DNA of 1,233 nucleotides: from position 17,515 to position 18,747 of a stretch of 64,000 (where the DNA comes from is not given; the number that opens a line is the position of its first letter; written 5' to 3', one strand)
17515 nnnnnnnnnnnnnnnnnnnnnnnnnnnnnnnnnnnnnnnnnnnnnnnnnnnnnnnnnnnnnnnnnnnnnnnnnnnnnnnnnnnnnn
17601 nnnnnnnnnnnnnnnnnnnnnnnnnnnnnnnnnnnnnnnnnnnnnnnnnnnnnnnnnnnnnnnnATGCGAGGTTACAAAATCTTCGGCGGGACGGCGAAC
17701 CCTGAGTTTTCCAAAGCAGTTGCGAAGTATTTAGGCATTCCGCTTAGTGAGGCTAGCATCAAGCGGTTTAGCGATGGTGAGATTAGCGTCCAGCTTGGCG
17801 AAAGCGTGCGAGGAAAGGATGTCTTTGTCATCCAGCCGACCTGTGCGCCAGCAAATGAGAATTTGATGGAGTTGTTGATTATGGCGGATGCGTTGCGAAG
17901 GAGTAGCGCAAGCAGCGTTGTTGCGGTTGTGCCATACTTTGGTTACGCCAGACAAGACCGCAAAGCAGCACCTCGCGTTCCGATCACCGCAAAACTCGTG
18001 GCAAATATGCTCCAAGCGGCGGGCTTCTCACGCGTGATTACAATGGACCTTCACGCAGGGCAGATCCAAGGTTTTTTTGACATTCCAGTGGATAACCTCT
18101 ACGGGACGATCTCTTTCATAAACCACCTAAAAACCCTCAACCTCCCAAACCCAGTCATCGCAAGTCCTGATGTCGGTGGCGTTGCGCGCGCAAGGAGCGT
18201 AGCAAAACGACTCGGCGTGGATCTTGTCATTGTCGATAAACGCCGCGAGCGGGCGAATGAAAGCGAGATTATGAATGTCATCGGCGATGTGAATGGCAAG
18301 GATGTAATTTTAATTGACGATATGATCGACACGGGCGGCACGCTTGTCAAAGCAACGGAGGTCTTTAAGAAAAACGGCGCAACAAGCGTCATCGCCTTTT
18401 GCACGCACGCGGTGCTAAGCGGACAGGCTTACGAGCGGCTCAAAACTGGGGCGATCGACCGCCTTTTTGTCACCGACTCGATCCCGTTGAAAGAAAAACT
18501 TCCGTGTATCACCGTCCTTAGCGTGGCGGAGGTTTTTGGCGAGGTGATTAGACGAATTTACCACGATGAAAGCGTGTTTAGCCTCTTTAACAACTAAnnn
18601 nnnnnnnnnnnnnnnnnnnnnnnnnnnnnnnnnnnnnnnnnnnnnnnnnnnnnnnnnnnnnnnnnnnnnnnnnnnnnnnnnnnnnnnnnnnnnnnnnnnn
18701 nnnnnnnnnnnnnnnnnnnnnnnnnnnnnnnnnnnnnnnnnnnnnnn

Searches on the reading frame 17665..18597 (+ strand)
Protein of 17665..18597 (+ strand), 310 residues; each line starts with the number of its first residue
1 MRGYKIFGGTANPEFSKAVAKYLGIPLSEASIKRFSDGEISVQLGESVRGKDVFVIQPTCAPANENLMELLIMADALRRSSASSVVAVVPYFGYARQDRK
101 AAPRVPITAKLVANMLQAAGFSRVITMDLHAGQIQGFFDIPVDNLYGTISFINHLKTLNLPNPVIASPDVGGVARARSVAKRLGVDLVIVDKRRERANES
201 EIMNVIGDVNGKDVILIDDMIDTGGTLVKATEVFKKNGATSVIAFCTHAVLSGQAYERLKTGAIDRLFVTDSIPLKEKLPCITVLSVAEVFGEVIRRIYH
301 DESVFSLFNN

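Call 13: find_encoding_contigs(protein=window:17665-18597:+, flank=10000, max_places=10)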
Protein window:17665-18597:+ (310 aa): 5 contigs read that carry it; 1 place shown.
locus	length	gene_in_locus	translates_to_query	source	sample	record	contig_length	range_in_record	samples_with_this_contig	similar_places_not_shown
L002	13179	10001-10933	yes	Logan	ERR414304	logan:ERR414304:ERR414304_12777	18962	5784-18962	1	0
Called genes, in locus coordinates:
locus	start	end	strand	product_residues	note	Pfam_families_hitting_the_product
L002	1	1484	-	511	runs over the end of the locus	PF00496:SBP_bac_5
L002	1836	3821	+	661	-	-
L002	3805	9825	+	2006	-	PF00805:Pentapeptide (weak), PF13599:Pentapeptide_4 (weak)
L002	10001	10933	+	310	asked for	PF13793:Pribosyltran_N, PF00156:Pribosyltran, PF14572:Pribosyl_synth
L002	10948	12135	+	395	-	PF00482:T2SSF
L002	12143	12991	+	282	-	PF01189:Methyltr_RsmB-F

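Call 49: find_related_loci(query=window:17665-18594:+, collection=genome_contigs, flank=10000)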
Query window:17665-18594:+ (310 aa) in genome_contigs; peptide patterns used: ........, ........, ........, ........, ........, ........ (x = any residue, [..] = any of these).
600 stretches matched a pattern (row limit reached: there are more); 600 encode a relative of the query (tblastn E <= 1e-3); the best 80 are kept; 80 distinct loci.
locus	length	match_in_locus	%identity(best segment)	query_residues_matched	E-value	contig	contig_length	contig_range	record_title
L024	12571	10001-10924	68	1-308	8e-148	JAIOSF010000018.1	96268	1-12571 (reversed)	MAG: Arcobacteraceae bacterium isolate SMBSF37 bin_11_k127_175153, whole genome shotgun sequence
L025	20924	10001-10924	68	1-308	9e-146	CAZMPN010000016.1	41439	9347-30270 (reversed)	MAG TPA_asm: uncultured Helicobacter sp. isolate SRP278314_co2_375 genome assembly, contig: NODE_1352_length_41439_cov_8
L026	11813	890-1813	68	1-308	2e-144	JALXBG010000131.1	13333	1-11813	MAG: Sulfurovum sp. isolate T2_metabat2_scaf2bin.082 T2_NODE_5229_length_13333_cov_14.429199, whole genome shotgun seque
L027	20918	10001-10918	67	3-308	1e-142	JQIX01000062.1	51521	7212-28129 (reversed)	MAG: Epsilonproteobacteria bacterium (ex Lamellibrachia satsuma) isolate 1368-E Scaffold164, whole genome shotgun sequen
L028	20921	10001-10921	67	1-308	2e-141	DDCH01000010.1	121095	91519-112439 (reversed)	MAG TPA_asm: Sulfurimonas sp. UBA2011 UBA2011_contig_437, whole genome shotgun sequence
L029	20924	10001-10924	68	1-308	8e-141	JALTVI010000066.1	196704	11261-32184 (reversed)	MAG: Sulfurovum sp. isolate S141_maxbin2_scaf2bin.093 S141_NODE_16_length_196704_cov_20.509261, whole genome shotgun seq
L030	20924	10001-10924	65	1-308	8e-139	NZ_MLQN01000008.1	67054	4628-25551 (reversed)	Helicobacter sp. CLO-3 PROKKA_contig000008, whole genome shotgun sequence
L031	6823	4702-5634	65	1-308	2e-131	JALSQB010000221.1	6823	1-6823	MAG: Campylobacteraceae bacterium isolate 356-284_metabat2_scaf2bin.109 356-284_scaffold_7952_c1, whole genome shotgun s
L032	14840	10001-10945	56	1-310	7e-117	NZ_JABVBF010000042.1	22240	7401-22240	Acinetobacter lactucae strain KCJK9025 NODE_42_length_22240_cov_14.343915, whole genome shotgun sequence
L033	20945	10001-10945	56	1-310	6e-117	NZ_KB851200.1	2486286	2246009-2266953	Acinetobacter seifertii strain NIPH 973 acMai-supercont1.14, whole genome shotgun sequence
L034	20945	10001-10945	55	1-310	3e-116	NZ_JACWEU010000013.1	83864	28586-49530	Acinetobacter lwoffii strain SU1904 scaffold_12, whole genome shotgun sequence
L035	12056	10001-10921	56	6-308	8e-116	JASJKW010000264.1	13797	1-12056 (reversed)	MAG: Pseudomonas sp. isolate ChSW.bin.128 ChSW_k141_154082, whole genome shotgun sequence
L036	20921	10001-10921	56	6-308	1e-115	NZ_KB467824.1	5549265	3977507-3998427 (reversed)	Janthinobacterium sp. CG3 JANGC3DRAFT_scaffold1.1, whole genome shotgun sequence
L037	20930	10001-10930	57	3-308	2e-115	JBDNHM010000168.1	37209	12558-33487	MAG: Burkholderiaceae bacterium isolate concoct.266.ELB k141_337473, whole genome shotgun sequence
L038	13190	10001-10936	55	1-308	2e-115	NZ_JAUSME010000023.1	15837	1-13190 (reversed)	MAG: Herminiimonas sp. isolate E19_concoct.bin.79 E19_k141_5851, whole genome shotgun sequence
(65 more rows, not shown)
